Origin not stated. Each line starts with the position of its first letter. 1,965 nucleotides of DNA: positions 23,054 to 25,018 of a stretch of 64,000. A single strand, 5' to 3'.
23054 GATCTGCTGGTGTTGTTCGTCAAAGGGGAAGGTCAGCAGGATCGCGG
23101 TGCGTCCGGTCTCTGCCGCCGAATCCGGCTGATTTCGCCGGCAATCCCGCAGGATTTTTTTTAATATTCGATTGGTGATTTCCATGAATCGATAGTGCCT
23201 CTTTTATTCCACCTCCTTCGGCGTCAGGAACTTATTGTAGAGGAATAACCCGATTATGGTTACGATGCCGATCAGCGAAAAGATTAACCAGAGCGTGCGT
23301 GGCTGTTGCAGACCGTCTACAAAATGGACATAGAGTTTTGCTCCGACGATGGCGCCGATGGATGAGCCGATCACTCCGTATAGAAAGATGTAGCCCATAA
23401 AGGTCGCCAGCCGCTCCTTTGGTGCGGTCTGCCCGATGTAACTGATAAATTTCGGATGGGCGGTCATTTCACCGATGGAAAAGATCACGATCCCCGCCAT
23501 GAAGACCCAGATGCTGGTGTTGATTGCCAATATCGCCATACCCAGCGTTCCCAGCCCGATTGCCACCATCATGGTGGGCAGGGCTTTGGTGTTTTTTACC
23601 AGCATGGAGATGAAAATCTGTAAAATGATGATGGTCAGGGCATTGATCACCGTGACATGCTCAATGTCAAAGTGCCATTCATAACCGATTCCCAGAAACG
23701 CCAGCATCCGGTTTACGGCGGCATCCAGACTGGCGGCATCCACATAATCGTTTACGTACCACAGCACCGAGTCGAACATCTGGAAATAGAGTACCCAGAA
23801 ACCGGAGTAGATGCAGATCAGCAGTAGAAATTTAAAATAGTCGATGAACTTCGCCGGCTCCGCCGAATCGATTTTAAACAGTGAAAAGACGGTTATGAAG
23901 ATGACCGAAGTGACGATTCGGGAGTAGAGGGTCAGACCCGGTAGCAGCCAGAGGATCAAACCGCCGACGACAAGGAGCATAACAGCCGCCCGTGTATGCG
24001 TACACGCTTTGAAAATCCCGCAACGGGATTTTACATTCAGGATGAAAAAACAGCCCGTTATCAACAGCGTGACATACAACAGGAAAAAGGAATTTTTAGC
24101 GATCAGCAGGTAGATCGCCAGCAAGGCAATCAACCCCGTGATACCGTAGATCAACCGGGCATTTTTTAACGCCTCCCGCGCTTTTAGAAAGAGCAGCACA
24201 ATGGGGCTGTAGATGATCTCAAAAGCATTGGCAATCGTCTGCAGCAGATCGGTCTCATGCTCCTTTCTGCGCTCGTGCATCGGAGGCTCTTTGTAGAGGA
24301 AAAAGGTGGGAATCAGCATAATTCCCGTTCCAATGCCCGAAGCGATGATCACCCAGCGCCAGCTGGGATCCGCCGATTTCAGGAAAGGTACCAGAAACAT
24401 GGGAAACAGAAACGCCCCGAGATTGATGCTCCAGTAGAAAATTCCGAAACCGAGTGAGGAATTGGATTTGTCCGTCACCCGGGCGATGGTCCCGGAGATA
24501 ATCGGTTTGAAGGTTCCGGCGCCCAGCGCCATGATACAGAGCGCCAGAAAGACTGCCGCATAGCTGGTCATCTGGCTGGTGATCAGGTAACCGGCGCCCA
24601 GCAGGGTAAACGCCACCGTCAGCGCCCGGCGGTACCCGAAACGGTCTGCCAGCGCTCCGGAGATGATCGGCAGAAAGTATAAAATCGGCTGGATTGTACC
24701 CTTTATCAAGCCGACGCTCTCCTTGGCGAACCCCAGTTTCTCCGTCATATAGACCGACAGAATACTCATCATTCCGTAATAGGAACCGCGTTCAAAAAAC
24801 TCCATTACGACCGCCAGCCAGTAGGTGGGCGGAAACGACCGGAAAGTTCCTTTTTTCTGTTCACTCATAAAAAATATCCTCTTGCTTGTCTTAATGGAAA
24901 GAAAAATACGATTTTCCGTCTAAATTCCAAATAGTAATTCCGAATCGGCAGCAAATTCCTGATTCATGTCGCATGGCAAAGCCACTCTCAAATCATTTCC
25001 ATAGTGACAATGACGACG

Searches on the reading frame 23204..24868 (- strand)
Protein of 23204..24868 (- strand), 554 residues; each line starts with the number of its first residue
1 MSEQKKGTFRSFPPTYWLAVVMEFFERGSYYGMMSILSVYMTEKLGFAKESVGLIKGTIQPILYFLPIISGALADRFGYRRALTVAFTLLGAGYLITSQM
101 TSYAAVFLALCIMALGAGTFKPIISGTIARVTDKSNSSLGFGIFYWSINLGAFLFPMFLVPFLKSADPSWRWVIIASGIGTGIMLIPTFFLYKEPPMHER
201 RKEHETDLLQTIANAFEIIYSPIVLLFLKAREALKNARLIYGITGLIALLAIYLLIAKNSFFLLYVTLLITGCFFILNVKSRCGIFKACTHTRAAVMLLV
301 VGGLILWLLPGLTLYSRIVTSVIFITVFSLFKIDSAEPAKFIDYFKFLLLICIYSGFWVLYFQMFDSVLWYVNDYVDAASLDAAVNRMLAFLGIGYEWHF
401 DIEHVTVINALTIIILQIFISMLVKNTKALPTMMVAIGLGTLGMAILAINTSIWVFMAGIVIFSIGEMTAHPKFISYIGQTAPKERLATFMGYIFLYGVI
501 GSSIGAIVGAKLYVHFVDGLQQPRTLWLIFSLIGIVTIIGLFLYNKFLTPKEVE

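Call 61: search_protein_families(library=pfam, proteins=[window:23204-24868:-], max_evalue=0.00001)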
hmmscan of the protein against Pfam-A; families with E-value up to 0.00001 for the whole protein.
window:23204-24868:- (554 aa): 2 families
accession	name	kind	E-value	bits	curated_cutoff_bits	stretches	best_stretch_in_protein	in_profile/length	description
PF07690.21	MFS_1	-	5e-31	108.3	33.4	2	23-330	5-303/347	Major Facilitator Superfamily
PF00854.27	PTR2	-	3.7e-10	39.7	27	1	101-191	30-118/392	POT family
